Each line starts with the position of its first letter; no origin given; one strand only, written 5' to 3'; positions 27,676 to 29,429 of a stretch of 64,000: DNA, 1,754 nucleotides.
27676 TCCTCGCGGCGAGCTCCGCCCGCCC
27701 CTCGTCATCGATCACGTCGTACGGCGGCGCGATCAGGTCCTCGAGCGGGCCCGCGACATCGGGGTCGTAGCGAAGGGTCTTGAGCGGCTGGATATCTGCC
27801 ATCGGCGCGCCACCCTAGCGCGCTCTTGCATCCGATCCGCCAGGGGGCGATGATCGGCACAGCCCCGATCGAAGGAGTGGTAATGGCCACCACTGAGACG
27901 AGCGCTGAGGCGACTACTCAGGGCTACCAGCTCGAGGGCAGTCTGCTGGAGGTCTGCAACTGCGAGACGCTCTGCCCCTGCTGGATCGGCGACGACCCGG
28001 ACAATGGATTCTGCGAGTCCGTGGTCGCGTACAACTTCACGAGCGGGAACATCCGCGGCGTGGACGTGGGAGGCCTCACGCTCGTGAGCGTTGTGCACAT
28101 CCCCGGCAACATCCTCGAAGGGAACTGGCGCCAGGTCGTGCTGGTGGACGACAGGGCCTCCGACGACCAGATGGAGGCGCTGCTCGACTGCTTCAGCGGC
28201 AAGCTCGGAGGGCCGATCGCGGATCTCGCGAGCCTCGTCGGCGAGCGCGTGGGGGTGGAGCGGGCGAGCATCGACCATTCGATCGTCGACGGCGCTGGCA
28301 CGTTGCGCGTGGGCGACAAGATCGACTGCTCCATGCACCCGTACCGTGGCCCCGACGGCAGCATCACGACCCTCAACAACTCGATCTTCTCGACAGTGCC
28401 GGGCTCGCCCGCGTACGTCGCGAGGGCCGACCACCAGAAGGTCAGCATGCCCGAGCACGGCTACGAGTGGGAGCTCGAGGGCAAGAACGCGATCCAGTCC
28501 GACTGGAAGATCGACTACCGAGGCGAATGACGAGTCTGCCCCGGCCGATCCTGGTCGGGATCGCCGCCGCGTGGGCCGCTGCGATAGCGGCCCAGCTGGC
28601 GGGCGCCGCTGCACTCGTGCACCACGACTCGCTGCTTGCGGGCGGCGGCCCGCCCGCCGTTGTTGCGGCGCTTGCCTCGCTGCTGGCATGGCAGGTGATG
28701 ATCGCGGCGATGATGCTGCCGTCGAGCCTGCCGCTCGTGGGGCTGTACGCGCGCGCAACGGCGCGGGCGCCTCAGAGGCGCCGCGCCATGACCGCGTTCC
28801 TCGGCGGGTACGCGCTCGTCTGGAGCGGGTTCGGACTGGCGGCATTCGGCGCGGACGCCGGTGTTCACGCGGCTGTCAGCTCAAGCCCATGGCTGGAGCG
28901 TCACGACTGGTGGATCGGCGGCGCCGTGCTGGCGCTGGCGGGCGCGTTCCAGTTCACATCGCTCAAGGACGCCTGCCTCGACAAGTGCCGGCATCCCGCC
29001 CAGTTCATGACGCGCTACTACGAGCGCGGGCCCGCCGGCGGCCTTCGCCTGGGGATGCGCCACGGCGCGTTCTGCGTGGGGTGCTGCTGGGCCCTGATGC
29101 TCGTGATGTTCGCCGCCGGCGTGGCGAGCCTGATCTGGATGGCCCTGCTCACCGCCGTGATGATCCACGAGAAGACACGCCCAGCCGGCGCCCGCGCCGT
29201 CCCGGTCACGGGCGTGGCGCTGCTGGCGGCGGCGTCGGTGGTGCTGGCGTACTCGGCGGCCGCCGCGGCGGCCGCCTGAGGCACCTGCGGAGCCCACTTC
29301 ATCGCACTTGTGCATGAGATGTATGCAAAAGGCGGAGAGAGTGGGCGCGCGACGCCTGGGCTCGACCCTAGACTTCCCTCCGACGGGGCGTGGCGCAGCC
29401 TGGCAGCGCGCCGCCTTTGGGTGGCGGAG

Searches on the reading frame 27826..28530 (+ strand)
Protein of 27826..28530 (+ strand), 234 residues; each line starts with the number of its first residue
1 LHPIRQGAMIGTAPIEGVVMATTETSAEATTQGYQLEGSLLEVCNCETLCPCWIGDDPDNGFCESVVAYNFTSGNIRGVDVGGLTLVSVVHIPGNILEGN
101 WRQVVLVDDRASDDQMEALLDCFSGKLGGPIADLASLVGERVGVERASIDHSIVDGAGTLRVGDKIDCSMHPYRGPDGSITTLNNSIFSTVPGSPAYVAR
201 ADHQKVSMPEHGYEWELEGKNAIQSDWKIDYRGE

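Call 84: search_protein_families(library=pfam, proteins=[window:27826-28530:+], max_evalue=0.001)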
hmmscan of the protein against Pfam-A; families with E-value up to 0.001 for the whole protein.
window:27826-28530:+ (234 aa): 1 family
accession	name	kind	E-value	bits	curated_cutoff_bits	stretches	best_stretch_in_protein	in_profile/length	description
PF07040.16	DUF1326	-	2e-53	181.6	25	1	42-221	1-177/177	Protein of unknown function (DUF1326)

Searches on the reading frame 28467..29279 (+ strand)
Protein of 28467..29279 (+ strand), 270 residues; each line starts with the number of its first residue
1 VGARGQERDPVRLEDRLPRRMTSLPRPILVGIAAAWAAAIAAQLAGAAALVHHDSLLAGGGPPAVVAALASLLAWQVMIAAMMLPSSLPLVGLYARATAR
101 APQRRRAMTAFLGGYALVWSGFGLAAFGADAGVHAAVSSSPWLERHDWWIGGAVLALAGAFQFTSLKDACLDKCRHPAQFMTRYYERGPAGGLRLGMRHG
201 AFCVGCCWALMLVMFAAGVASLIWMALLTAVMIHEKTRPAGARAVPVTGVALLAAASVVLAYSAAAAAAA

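Call 83: search_protein_families(library=pfam, proteins=[window:28467-29279:+], max_evalue=0.001)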
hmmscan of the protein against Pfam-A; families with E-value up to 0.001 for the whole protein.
window:28467-29279:+ (270 aa): 1 family
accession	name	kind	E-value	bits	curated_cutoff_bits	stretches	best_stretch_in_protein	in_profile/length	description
PF09948.15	PpoB2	-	5.9e-67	225.7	28.7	1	72-258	1-187/188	Copper chaperone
